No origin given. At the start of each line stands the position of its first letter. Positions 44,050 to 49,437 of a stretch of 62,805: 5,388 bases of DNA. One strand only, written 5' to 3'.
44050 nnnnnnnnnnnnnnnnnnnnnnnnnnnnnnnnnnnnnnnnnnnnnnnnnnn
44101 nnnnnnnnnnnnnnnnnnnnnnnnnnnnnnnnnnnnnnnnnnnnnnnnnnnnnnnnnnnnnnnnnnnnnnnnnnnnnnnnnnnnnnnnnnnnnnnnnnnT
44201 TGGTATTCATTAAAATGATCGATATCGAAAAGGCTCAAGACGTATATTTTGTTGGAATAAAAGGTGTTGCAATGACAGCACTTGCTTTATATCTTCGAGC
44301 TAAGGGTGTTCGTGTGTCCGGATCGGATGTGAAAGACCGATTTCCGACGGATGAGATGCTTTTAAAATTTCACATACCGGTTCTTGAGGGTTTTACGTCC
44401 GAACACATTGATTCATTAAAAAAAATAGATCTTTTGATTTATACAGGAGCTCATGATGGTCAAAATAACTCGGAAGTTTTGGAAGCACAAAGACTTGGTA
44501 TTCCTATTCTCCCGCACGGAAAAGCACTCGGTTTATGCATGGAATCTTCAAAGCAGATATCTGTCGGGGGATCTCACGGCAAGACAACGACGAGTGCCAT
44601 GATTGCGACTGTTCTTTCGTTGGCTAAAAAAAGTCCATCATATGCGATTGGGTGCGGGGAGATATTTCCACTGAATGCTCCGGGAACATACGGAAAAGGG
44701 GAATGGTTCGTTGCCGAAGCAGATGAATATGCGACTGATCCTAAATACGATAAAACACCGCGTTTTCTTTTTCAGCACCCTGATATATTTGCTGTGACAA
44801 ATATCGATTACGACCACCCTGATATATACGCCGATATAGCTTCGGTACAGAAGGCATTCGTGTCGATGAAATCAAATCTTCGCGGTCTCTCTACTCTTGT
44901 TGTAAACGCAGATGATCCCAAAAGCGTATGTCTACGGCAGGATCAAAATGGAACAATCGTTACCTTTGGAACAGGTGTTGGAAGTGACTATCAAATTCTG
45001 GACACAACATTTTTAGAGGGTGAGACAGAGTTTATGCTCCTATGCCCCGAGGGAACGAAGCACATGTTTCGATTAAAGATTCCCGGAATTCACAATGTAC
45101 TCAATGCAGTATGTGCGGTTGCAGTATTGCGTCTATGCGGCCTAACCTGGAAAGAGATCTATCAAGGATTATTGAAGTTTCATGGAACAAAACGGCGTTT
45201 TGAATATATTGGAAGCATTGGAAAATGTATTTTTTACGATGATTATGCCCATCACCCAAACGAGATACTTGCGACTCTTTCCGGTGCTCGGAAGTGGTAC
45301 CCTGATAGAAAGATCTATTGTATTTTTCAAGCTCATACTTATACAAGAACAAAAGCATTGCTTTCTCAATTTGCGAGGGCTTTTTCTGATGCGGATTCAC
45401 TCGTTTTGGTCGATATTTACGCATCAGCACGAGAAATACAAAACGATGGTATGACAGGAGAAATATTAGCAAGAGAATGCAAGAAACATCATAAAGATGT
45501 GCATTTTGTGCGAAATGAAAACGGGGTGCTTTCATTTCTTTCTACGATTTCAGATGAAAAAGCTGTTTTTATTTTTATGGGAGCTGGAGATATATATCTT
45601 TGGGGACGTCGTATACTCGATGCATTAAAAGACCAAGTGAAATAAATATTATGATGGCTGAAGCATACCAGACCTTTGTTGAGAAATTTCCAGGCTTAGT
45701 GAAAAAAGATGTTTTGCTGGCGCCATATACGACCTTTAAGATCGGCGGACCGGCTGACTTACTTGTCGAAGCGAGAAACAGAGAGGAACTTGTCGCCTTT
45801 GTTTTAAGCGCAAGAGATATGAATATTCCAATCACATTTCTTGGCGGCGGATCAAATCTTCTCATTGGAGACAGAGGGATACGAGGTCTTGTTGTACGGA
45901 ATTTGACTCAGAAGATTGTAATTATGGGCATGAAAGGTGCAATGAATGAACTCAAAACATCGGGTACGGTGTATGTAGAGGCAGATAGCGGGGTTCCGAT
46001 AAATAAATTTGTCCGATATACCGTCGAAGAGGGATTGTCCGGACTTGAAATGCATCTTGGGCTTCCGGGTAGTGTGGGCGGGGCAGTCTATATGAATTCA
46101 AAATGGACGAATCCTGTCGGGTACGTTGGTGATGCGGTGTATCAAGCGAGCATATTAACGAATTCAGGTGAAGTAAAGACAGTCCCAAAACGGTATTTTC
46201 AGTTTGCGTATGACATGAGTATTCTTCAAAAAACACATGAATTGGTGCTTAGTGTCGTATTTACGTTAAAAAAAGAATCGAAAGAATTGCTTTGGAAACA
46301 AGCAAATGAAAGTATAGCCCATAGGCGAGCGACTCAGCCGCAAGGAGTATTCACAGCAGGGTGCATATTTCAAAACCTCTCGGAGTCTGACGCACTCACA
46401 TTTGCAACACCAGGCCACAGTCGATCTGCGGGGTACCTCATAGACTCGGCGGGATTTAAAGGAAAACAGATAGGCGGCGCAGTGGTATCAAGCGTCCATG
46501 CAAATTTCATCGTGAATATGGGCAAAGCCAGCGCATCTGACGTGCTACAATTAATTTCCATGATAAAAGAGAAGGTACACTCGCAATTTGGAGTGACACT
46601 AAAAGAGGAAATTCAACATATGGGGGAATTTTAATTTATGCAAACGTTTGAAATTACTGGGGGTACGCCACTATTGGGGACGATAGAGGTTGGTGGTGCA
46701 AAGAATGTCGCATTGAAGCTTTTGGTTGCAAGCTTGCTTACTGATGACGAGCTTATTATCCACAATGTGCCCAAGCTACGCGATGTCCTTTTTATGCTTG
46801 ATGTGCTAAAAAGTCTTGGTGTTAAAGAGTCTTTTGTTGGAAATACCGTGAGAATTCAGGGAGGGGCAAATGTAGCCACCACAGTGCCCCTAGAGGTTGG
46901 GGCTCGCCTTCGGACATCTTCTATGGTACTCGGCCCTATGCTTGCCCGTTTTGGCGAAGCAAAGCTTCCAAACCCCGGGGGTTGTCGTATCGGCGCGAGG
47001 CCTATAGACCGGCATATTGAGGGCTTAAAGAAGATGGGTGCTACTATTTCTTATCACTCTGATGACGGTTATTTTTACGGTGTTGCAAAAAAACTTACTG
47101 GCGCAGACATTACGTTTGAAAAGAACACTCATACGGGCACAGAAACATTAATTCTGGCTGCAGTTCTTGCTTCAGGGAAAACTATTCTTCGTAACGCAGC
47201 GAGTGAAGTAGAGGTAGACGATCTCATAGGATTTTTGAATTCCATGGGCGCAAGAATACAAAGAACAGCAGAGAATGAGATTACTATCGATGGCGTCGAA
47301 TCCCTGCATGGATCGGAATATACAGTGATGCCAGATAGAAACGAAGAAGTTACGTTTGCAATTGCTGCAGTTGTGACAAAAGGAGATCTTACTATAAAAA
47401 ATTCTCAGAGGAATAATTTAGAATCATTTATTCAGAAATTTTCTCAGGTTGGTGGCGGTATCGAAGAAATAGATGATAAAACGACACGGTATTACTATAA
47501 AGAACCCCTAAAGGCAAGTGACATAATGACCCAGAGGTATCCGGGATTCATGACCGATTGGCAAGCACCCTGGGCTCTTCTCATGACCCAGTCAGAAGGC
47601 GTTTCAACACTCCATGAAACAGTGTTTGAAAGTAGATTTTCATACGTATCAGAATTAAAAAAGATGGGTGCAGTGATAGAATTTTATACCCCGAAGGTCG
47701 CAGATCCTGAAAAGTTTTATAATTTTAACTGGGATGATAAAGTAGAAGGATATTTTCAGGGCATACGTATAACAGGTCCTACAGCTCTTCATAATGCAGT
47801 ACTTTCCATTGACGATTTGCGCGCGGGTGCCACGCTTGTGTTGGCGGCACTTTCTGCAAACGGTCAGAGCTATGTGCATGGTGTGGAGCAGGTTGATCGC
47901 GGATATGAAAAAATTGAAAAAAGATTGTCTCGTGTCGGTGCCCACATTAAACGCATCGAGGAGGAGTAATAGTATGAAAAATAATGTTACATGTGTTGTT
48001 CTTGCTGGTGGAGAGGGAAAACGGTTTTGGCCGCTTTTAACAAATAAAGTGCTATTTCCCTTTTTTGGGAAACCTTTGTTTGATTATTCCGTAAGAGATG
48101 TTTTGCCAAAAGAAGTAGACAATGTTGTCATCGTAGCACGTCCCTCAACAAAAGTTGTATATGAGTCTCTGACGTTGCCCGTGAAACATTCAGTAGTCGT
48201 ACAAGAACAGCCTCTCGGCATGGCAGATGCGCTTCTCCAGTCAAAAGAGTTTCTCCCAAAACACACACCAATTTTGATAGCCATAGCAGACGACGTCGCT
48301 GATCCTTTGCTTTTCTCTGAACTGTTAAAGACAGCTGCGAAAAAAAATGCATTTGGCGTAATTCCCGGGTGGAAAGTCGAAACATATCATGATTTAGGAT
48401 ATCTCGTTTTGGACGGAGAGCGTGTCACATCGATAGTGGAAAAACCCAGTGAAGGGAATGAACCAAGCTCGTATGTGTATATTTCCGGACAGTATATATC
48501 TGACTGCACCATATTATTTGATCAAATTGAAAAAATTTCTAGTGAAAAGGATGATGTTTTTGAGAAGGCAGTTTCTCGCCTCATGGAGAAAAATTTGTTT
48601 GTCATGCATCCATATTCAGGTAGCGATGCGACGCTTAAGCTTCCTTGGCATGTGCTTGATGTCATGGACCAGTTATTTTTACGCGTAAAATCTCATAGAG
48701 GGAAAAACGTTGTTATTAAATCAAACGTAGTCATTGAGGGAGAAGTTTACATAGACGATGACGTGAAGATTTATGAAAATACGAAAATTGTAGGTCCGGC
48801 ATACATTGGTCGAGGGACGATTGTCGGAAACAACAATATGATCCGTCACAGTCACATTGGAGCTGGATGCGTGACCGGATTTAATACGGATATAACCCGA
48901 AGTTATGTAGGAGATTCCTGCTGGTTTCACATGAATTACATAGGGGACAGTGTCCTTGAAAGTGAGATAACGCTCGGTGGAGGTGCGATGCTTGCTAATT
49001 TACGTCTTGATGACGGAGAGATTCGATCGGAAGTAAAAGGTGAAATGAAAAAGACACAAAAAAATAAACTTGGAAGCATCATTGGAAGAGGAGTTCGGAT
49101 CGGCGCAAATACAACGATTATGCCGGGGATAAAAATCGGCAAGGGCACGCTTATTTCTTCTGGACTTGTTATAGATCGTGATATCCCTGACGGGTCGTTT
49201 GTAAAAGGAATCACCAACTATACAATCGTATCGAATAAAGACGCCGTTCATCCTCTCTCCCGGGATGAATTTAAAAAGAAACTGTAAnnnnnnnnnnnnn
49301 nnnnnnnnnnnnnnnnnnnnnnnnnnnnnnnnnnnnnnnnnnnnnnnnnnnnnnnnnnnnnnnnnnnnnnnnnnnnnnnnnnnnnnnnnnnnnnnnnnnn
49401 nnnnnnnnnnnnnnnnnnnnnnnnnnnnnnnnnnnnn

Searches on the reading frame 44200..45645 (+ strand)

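Call 71: search_protein_families(library=pfam, proteins=[window:44200-45645:+], max_evalue=0.0001)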
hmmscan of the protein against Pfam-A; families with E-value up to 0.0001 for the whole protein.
window:44200-45645:+ (481 aa): 3 families
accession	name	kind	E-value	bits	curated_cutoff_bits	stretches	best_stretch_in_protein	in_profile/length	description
PF08245.18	Mur_ligase_M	-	5.9e-21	75.8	24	1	122-309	1-199/200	Mur ligase middle domain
PF02875.26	Mur_ligase_C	-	2.2e-17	64.5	28.4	1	332-463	1-127/127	Mur ligase, glutamate ligase domain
PF01225.30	Mur_ligase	-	1.5e-14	54.6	21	1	15-115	2-92/95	Mur ligase family, catalytic domain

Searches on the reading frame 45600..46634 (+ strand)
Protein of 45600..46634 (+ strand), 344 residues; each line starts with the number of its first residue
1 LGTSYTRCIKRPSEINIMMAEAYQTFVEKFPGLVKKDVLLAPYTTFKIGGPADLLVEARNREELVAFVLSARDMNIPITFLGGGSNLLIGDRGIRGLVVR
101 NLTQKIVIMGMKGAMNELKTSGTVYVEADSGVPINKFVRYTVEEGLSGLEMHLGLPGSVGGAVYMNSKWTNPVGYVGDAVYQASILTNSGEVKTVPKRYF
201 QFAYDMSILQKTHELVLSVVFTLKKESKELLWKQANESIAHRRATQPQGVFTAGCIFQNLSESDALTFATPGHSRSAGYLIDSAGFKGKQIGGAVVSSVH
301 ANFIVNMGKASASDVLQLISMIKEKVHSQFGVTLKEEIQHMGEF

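Call 71: search_protein_families(library=pfam, proteins=[window:45600-46634:+], max_evalue=0.0001)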
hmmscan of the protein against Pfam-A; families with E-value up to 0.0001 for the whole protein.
window:45600-46634:+ (344 aa): 2 families
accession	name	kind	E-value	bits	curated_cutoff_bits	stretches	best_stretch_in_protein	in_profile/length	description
PF02873.21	MurB_C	-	3.1e-28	98.3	27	1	234-339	5-97/99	UDP-N-acetylenolpyruvoylglucosamine reductase, C-terminal domain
PF01565.28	FAD_binding_4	-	9.9e-16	58.1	26.4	1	53-194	2-137/139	FAD binding domain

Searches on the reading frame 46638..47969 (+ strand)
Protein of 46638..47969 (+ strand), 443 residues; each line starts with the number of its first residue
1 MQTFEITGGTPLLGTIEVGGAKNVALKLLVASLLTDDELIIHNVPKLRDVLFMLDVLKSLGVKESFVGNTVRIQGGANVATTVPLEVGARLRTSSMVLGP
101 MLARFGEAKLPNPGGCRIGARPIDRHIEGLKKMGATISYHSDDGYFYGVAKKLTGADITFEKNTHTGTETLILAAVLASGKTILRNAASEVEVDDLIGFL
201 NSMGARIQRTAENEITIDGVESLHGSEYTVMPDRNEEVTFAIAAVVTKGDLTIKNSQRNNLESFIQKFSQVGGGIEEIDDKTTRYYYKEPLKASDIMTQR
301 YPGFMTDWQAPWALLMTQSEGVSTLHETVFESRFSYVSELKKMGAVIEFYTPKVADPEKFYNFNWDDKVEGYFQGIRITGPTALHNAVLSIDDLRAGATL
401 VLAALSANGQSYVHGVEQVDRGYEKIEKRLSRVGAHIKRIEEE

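Call 71: search_protein_families(library=pfam, proteins=[window:46638-47969:+], max_evalue=0.0001)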
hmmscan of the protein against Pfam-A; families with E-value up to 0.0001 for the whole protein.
window:46638-47969:+ (443 aa): 1 family
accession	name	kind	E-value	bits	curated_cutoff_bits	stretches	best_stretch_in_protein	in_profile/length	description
PF00275.25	EPSP_synthase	-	1.1e-83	281.8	22.8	1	7-430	2-417/417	EPSP synthase (3-phosphoshikimate 1-carboxyvinyltransferase)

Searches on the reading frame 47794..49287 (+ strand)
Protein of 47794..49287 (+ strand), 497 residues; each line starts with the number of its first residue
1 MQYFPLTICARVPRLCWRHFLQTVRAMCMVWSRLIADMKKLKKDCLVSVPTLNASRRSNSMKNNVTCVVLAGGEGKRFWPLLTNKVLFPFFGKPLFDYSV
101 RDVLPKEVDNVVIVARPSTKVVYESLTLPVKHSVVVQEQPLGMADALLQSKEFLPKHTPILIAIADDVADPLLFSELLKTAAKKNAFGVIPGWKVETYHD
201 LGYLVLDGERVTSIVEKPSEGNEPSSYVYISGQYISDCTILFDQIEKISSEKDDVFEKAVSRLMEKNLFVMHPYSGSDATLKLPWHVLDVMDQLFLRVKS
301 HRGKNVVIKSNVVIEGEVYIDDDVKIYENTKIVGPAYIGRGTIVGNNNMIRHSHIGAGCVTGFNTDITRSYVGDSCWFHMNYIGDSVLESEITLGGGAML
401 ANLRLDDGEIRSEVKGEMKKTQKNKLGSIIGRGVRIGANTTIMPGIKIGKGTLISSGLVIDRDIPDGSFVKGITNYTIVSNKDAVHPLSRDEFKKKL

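Call 71: search_protein_families(library=pfam, proteins=[window:47794-49287:+], max_evalue=0.0001)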
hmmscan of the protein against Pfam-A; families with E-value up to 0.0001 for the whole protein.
window:47794-49287:+ (497 aa): 5 families
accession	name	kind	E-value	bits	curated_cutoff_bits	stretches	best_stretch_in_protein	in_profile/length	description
PF00483.29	NTP_transferase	-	8.5e-24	84.9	21.2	1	68-266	3-212/245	Nucleotidyl transferase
PF00132.30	Hexapep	-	3.6e-15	55.4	27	2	427-461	1-35/36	Bacterial transferase hexapeptide (six repeats)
PF25084.1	LbH_EIF2B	-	3.7e-12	46.6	54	1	316-398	2-85/105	EIF2B subunit epsilon LbH domain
PF12804.13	NTP_transf_3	-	8.4e-12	46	27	1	67-199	1-129/160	MobA-like NTP transferase domain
PF14602.12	Hexapep_2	-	4e-06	26.9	27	1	429-462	3-34/34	Hexapeptide repeat of succinyl-transferase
